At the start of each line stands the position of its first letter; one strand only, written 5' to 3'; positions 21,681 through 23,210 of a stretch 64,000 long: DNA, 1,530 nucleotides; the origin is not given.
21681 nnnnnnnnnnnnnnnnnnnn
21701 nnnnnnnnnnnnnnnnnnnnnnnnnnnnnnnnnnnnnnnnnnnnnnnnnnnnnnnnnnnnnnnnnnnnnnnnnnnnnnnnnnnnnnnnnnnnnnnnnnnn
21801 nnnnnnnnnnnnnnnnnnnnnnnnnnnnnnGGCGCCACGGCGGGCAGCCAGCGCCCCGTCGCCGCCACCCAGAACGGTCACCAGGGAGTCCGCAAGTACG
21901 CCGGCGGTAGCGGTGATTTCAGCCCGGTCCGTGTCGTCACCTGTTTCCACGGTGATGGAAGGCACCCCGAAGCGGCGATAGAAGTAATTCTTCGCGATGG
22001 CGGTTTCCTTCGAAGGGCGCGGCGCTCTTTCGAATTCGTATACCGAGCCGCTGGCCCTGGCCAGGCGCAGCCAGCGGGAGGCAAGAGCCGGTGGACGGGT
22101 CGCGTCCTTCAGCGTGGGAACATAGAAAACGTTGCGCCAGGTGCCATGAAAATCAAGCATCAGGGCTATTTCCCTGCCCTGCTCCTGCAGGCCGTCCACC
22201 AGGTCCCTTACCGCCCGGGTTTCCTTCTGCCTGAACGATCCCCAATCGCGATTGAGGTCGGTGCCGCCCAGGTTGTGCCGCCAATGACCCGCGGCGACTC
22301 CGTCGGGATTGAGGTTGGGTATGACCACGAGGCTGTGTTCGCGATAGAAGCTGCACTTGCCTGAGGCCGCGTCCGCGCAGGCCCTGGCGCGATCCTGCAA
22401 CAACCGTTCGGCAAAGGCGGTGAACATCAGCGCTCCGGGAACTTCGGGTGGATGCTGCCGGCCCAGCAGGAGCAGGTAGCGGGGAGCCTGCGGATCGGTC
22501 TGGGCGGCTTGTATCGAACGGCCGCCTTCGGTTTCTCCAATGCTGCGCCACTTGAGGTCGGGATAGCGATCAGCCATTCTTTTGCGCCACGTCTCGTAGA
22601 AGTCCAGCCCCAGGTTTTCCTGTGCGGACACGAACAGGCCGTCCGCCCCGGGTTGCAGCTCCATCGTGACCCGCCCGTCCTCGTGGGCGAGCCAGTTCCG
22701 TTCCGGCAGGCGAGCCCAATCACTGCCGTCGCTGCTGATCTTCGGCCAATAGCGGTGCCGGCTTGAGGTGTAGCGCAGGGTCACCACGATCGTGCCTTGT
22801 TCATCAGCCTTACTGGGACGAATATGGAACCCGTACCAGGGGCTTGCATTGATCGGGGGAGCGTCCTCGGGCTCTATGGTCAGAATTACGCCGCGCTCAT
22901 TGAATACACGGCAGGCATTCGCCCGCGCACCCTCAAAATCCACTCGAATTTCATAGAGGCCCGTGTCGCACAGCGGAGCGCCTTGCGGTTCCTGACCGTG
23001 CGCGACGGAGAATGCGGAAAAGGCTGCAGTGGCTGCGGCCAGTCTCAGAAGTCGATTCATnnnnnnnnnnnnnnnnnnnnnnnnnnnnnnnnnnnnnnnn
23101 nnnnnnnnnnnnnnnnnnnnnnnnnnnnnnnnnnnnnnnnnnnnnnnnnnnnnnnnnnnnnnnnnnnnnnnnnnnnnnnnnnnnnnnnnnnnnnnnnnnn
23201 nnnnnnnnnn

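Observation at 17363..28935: Tightly coupled five-gene cluster: ATCase-like -> two S45 Ntn-acylases -> exported M14 carboxypeptidase::ASL fusion -> TonB-dependent receptor (candidate undescribed uptake/degradation system)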

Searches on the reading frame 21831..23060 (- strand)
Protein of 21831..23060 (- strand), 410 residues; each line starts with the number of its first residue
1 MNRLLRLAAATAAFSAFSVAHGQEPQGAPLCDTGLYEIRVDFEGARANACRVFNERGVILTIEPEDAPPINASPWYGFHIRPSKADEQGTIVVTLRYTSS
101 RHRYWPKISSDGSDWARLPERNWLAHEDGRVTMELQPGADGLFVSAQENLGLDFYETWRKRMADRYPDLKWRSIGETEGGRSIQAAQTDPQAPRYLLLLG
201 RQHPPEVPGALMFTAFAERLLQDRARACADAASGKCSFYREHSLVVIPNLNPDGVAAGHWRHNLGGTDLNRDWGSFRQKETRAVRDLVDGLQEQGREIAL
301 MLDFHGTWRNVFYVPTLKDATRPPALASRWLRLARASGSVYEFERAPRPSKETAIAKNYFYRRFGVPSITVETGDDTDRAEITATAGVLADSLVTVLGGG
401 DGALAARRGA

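Call 27: find_related_loci(query=A2, collection=metagenome_contigs, flank=10000)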
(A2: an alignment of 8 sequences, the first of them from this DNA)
Query A2 (371 aa) in metagenome_contigs; peptide patterns used: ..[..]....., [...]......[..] (x = any residue, [..] = any of these).
600 stretches matched a pattern (row limit reached: there are more); 444 encode a relative of the query (tblastn E <= 1e-3); the best 80 are kept; 80 distinct loci.
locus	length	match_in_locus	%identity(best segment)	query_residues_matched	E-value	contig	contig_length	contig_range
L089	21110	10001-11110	78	2-371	0e+0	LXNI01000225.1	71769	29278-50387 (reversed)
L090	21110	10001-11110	77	2-371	0e+0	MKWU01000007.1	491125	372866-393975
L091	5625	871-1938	43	5-371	3e-88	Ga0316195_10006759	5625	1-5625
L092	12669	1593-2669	43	1-371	2e-87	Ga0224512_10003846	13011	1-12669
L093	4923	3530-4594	42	5-371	2e-87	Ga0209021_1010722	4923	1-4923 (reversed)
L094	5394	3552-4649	40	5-371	1e-86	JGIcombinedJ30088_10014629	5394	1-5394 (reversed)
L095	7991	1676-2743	40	4-371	1e-86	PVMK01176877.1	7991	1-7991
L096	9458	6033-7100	40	4-371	1e-86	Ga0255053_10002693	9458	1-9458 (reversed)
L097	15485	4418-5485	40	4-371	1e-86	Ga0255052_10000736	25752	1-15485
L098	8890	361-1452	40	5-370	1e-85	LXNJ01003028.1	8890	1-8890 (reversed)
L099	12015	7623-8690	40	4-371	1e-85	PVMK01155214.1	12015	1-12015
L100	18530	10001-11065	40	5-371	5e-85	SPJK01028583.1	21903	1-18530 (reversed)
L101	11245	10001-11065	40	4-371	8e-85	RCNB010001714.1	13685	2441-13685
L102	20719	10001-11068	41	5-371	9e-85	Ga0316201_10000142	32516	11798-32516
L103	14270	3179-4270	39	5-370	3e-84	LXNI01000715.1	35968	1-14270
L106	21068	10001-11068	40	5-371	4e-84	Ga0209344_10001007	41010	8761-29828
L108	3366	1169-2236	43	5-371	2e-84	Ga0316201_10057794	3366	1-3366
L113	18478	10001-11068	40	5-371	2e-82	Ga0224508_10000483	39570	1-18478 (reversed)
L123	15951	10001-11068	39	5-371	9e-81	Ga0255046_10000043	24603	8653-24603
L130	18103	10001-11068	37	5-371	4e-80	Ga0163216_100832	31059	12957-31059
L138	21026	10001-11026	42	1-353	1e-79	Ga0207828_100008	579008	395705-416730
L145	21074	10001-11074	41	3-371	3e-78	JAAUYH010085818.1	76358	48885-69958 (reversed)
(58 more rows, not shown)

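Call 31: search_protein_families(library=pfam, proteins=[L145:9926-12595:+, L145:8704-9924:+, L145:7650-8612:+, L145:2942-4423:-, L145:721-2154:+, L102:8689-9900:+, L102:7694-8587:+, L102:5590-7608:-, L102:848-2386:-, L102:12463-13968:-])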
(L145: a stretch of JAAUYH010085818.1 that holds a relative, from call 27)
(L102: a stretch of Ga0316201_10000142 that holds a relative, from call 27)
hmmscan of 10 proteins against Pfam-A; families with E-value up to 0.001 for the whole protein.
L145:9926-12595:+ (889 aa): 5 families
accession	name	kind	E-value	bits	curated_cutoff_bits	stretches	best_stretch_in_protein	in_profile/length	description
PF00246.29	Peptidase_M14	-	1.7e-18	67.7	21.6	1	165-364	18-266/286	Zinc carboxypeptidase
PF07969.17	Amidohydro_3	-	3.4e-16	60.2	29.7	2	438-620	1-208/472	Amidohydrolase family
PF24827.1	AstE_AspA_cat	-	5.1e-10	39.6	25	1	188-362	3-170/192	Succinylglutamate desuccinylase/Aspartoacylase catalytic domain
PF01979.26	Amidohydro_1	-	1.2e-05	25.2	25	0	447-592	2-160/345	Amidohydrolase family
PF18027.6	Pepdidase_M14_N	-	0.00015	22.3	23.2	1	38-114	4-84/107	Cytosolic carboxypeptidase N-terminal domain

L145:8704-9924:+ (406 aa): 8 families
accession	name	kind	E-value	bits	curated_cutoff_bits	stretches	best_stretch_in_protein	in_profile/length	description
PF01266.30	DAO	-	6.2e-63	213.9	27.9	1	6-400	1-352/353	FAD dependent oxidoreductase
PF00890.30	FAD_binding_2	-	1.5e-08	34.7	20.4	1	7-49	2-44/414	FAD binding domain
PF07992.20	Pyr_redox_2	-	6e-08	32.9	26.1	1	6-54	2-45/291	Pyridine nucleotide-disulphide oxidoreductase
PF03486.20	HI0933_like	-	2.7e-07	30.7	50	0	6-53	2-49/244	HI0933-like protein Rossmann domain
PF13450.12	NAD_binding_8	-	1.8e-06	28.6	21.9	1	9-45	1-38/68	NAD(P)-binding Rossmann-like domain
PF01494.25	FAD_binding_3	-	1.8e-05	24.6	22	1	6-38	3-35/349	FAD binding domain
PF12831.13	FAD_oxidored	-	3.3e-05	23.8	27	1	7-50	2-45/416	FAD dependent oxidoreductase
PF01134.28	GIDA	-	0.00011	21.8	22.1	1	7-37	2-32/391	Glucose inhibited division protein A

L145:7650-8612:+ (320 aa): 2 families
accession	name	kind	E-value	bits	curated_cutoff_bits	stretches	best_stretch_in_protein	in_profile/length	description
PF03466.25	LysR_substrate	-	4e-36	124.8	28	1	110-310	3-207/209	LysR substrate binding domain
PF00126.33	HTH_1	-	6.9e-18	64.8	26.6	1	25-83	1-59/60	Bacterial regulatory helix-turn-helix protein, lysR family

L145:2942-4423:- (493 aa): 2 families
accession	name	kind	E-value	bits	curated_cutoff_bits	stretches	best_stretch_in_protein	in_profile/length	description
PF00939.25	Na_sulph_symp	-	2.1e-77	261.6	27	1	25-484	10-462/472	Sodium:sulfate symporter transmembrane region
PF03600.22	CitMHS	-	7.6e-56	190.1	31.9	1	57-429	2-330/336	Citrate transporter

L145:721-2154:+ (477 aa): 8 families
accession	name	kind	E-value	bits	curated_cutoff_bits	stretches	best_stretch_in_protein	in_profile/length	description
PF00198.28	2-oxoacid_dh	-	1.5e-62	211.5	23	1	250-476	6-228/232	2-oxoacid dehydrogenases acyltransferase (catalytic domain)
PF00364.28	Biotin_lipoyl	-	2e-31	108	22.1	2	11-73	9-73/73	Biotin-requiring enzyme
PF02817.22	E3_binding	-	8.2e-11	42.4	23.7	1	193-227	3-36/36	e3 binding domain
PF13533.13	Biotin_lipoyl_2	-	8e-08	32.4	29.8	0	43-74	1-32/32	Biotin-lipoyl like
PF16576.10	HlyD_D23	-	1e-05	25.4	30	1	42-161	19-140/214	Barrel-sandwich domain of CusB or HlyD membrane-fusion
PF13375.12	RnfC_N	-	0.0001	22.7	25.6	0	18-56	43-80/101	RnfC Barrel sandwich hybrid domain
PF13437.12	HlyD_3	-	0.00019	22.6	22.2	0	45-88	2-45/106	HlyD family secretion protein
PF01597.25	GCV_H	-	0.00088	19.6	22.2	0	22-56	40-74/122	Glycine cleavage H-protein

L102:8689-9900:+ (403 aa): 7 families
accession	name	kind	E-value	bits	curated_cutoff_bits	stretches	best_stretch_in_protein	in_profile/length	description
PF01266.30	DAO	-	3.3e-62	211.5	27.9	1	2-396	1-352/353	FAD dependent oxidoreductase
PF07992.20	Pyr_redox_2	-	3.6e-09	36.9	26.1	1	2-36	144-178/291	Pyridine nucleotide-disulphide oxidoreductase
PF00070.33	Pyr_redox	-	7.5e-07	30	22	1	2-35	1-34/82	Pyridine nucleotide-disulphide oxidoreductase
PF13450.12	NAD_binding_8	-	1.2e-05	25.9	21.9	1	5-35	1-31/68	NAD(P)-binding Rossmann-like domain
PF01946.23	Thi4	-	0.00013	21.7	26.2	1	2-46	19-62/235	Thi4 family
PF03486.20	HI0933_like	-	0.00042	20.3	50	0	2-62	2-61/244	HI0933-like protein Rossmann domain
PF01262.27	AlaDh_PNT_C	-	0.00084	19.3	23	0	2-36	30-64/214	Alanine dehydrogenase/PNT, C-terminal domain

L102:7694-8587:+ (297 aa): 2 families
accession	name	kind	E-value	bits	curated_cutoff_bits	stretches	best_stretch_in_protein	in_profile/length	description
PF03466.25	LysR_substrate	-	3.3e-32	112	28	1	87-288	2-205/209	LysR substrate binding domain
PF00126.33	HTH_1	-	7.8e-17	61.4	26.6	1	3-61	1-59/60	Bacterial regulatory helix-turn-helix protein, lysR family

L102:5590-7608:- (672 aa): 2 families
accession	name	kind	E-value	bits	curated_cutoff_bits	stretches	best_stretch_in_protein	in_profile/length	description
PF09587.15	PGA_cap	-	6.4e-53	180.3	27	1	115-366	2-255/255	Bacterial capsule synthesis protein PGA_cap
PF13620.12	CarboxypepD_reg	-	7.9e-07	29.8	32.3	1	29-83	2-62/82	Carboxypeptidase regulatory-like domain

L102:848-2386:- (512 aa): 2 families
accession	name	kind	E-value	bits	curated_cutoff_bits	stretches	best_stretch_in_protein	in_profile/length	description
PF16227.11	DUF4886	-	3.4e-09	36.5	26.7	1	77-228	59-224/242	Domain of unknown function (DUF4886)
PF07224.18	Chlorophyllase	-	0.00062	19.1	26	0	263-380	26-129/301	Chlorophyllase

L102:12463-13968:- (501 aa): 11 families
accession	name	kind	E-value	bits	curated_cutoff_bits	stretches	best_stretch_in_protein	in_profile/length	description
PF01078.27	Mg_chelatase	-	5.4e-96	320.4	20.3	1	189-393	1-205/207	Magnesium chelatase, subunit ChlI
PF13541.12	ChlI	-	2.8e-41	140.7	27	1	21-142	1-121/121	Subunit ChlI of Mg-chelatase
PF13335.12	Mg_chelatase_C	-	3.3e-25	88.9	26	1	403-494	2-94/94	Magnesium chelatase, subunit ChlI C-terminal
PF07728.20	AAA_5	-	4.4e-11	43.4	22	1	212-348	1-125/139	AAA domain (dynein-related subfamily)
PF00493.29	MCM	-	6e-11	42.3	23.3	1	288-352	115-179/224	MCM P-loop domain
PF00158.32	Sigma54_activat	-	4.8e-06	26.8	20.2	0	282-345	81-142/168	Sigma-54 interaction domain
PF13191.12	AAA_16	-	9.9e-05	23.3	32.6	1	201-231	14-45/167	AAA ATPase domain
PF00004.35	AAA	-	0.00039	21.3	21.2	0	213-230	1-18/131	ATPase family associated with various cellular activities (AAA)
PF05496.18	RuvB_N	-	0.00056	20.1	27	0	294-338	84-128/159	Holliday junction DNA helicase RuvB P-loop domain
PF20030.5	bpMoxR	-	0.00057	19.4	27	0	203-232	24-53/205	MoxR domain in the MoxR-vWA-beta-propeller ternary systems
PF13401.12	AAA_22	-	0.00091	20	27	0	212-236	7-31/130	AAA domain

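Call 34: search_protein_families(library=pfam, proteins=[L102:11169-11681:+, L106:11086-12603:+, L102:14259-15137:+, L102:17076-17576:+, L102:15551-16843:+, L102:17659-18723:+, L113:15193-18477:-, L123:11179-12528:+, L108:2268-2846:-, L138:7637-10804:-])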
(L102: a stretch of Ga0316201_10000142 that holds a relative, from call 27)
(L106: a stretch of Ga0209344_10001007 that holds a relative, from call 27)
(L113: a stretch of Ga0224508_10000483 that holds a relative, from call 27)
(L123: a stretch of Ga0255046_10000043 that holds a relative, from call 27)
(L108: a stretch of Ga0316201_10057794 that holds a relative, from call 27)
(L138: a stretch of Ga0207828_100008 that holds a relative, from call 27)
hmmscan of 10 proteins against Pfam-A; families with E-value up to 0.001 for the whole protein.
L102:11169-11681:+ (170 aa): 2 families
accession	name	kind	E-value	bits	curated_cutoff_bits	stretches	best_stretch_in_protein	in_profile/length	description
PF13442.11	Cytochrome_CBB3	-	3.7e-15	56.4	27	1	86-165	2-68/68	Cytochrome C oxidase, cbb3-type, subunit III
PF00034.26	Cytochrom_C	-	2.7e-09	38.6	21.3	1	90-166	4-87/90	Cytochrome c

L106:11086-12603:+ (505 aa): 1 family
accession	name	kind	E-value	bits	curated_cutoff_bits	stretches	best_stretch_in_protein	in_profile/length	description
PF03553.21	Na_H_antiporter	-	1.8e-29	103.4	23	1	210-497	29-299/303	Na+/H+ antiporter family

L102:14259-15137:+ (292 aa): 1 family
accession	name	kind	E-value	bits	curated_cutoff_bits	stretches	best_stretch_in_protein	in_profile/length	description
PF09694.16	Gcw_chp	-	6.2e-09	36.6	24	1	102-197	9-123/230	Bacterial protein of unknown function (Gcw_chp)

L102:17076-17576:+ (166 aa): 1 family
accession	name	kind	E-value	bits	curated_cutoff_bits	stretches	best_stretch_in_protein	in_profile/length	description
PF13511.11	DUF4124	-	9.1e-14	51.9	22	1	25-94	2-41/56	Domain of unknown function (DUF4124)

L102:15551-16843:+ (430 aa): 1 family
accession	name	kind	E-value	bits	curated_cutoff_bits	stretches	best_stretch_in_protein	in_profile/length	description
PF00909.26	Ammonium_transp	-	1.1e-102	344.2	23.2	1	23-423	3-399/399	Ammonium Transporter Family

L102:17659-18723:+ (354 aa): 1 family
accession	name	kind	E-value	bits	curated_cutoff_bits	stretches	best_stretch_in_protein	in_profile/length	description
PF06580.19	His_kinase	-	1.7e-21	76.7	25.2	1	163-240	2-81/81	Histidine kinase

L113:15193-18477:- (1094 aa): 7 families
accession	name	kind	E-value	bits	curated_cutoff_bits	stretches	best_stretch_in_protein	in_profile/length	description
PF12969.12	DUF3857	-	1.4e-10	42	24.6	1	538-667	7-140/170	Domain of Unknown Function with PDB structure (DUF3857)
PF12895.13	ANAPC3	-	5.9e-08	33.3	27.2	0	224-288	20-80/82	Anaphase-promoting complex, cyclosome, subunit 3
PF01841.26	Transglut_core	-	3e-07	31.1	23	1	738-815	2-76/108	Transglutaminase-like superfamily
PF07719.23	TPR_2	-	2.5e-06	27.6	27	0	434-464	2-32/34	Tetratricopeptide repeat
PF13432.12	TPR_16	-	5.2e-06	27.2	32.7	0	403-466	1-64/65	Tetratricopeptide repeat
PF13181.12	TPR_8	-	0.00039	20.8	25.7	0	434-465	2-33/34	Tetratricopeptide repeat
PF14559.12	TPR_19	-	0.0007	20.3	25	0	366-393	26-53/68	Tetratricopeptide repeat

L123:11179-12528:+ (449 aa): 2 families
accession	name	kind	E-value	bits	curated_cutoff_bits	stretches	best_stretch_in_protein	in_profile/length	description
PF02784.22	Orn_Arg_deC_N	-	7e-41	140.7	23.4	1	58-305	4-246/247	Pyridoxal-dependent decarboxylase, pyridoxal binding domain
PF00278.28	Orn_DAP_Arg_deC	-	1.6e-10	41.5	23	1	307-401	6-95/95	Pyridoxal-dependent decarboxylase, C-terminal sheet domain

L108:2268-2846:- (192 aa): 0 families

L138:7637-10804:- (1055 aa): 0 families

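Call 57: search_protein_families(library=pfam, proteins=[L103:9185-9796:+, L103:9808-10458:+, L103:11831-14248:-, L103:441-1781:-, L130:7592-9076:+, L130:9116-9916:+, L130:11329-12462:+])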
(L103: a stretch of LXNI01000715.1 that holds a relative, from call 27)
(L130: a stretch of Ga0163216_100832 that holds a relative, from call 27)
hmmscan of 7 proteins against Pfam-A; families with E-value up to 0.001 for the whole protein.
L103:9185-9796:+ (203 aa): 1 family
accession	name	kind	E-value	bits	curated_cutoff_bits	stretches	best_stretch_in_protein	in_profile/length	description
PF00574.28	CLP_protease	-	5.6e-60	202.8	20.2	1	24-198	5-180/182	Clp protease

L103:9808-10458:+ (216 aa): 6 families
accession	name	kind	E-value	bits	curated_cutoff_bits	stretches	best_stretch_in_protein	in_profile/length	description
PF20408.4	Abhydrolase_11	-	6.9e-45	153.6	27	1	25-212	3-192/193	Alpha/beta hydrolase domain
PF12697.13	Abhydrolase_6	-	1.5e-07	32.7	26.3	1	27-188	1-149/217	Alpha/beta hydrolase family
PF12146.15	Hydrolase_4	-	2.5e-07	30.7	27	0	39-132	17-113/239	Serine aminopeptidase, S33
PF12695.13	Abhydrolase_5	-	4.5e-06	27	27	1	76-175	38-128/164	Alpha/beta hydrolase family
PF00561.26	Abhydrolase_1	-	2.4e-05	24.6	25.8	1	26-131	2-105/245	alpha/beta hydrolase fold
PF02230.22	Abhydrolase_2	-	0.0008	19.7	23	0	96-178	107-187/217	Phospholipase/Carboxylesterase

L103:11831-14248:- (805 aa): 3 families
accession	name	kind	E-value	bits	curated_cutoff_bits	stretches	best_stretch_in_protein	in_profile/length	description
PF16542.10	PNKP_ligase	-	4.3e-175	582.9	28.2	1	421-800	1-377/377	PNKP adenylyltransferase domain, ligase domain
PF13671.12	AAA_33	-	5.6e-15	56.3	27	1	6-100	46-141/143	AAA domain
PF00149.33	Metallophos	-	6.9e-14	53.2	21.5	1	139-332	2-190/191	Calcineurin-like phosphoesterase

L103:441-1781:- (446 aa): 2 families
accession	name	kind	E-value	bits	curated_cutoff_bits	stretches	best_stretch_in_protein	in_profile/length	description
PF05977.19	MFS_3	-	5.2e-35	121.3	27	1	20-398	12-390/524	Transmembrane secretion effector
PF07690.21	MFS_1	-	6.3e-27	94.8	33.4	1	26-365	4-342/347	Major Facilitator Superfamily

L130:7592-9076:+ (494 aa): 2 families
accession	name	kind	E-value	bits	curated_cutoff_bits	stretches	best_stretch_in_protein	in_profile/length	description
PF00939.25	Na_sulph_symp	-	1.6e-76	258.7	27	1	26-493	11-470/472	Sodium:sulfate symporter transmembrane region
PF03600.22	CitMHS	-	2e-54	185.4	31.9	1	58-432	2-332/336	Citrate transporter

L130:9116-9916:+ (266 aa): 1 family
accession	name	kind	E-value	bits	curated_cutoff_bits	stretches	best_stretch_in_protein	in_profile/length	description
PF16227.11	DUF4886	-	5.3e-09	35.9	26.7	1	96-248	79-230/242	Domain of unknown function (DUF4886)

L130:11329-12462:+ (377 aa): 3 families
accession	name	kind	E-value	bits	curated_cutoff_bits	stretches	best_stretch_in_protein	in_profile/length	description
PF00724.26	Oxidored_FMN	-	1.9e-67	228.4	27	1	12-350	1-339/342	NADH:flavin oxidoreductase / NADH oxidase family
PF01207.24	Dus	-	3.3e-07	30.1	20.4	1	208-349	98-229/311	Dihydrouridine synthase (Dus)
PF04309.18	G3P_antiterm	-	0.00052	19.9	27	1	284-335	120-170/173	Glycerol-3-phosphate responsive antiterminator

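Call 75: search_protein_representatives(protein=window:21831-23060:-)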
Query: 410 residues. Proteins with E-value up to 0.001 (for the whole library): 1367; up to 1e-10: 469; up to 1e-30: 269. The best 150 are listed.
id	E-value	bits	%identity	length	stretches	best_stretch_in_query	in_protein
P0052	1.7e-148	511.8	60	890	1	19-409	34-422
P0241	6.3e-112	391.4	52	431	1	25-398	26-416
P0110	1.7e-96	340.6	44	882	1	13-398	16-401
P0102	9.0e-94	331.6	45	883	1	29-399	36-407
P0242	6.9e-93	328.7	42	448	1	29-401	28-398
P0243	7.6e-93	328.6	43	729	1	17-399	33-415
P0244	4.2e-87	309.7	44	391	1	23-396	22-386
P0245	1.6e-85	304.4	40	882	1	19-398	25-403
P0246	3.4e-81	290.2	40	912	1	31-396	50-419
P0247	1.6e-80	287.9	44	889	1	25-397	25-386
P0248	1.7e-80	287.9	43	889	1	23-397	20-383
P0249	4.3e-79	283.2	40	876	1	30-398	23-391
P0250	6.1e-79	282.8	42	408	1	7-397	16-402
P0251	2.2e-78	280.9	40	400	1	27-399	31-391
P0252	8.8e-78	278.9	44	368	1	30-358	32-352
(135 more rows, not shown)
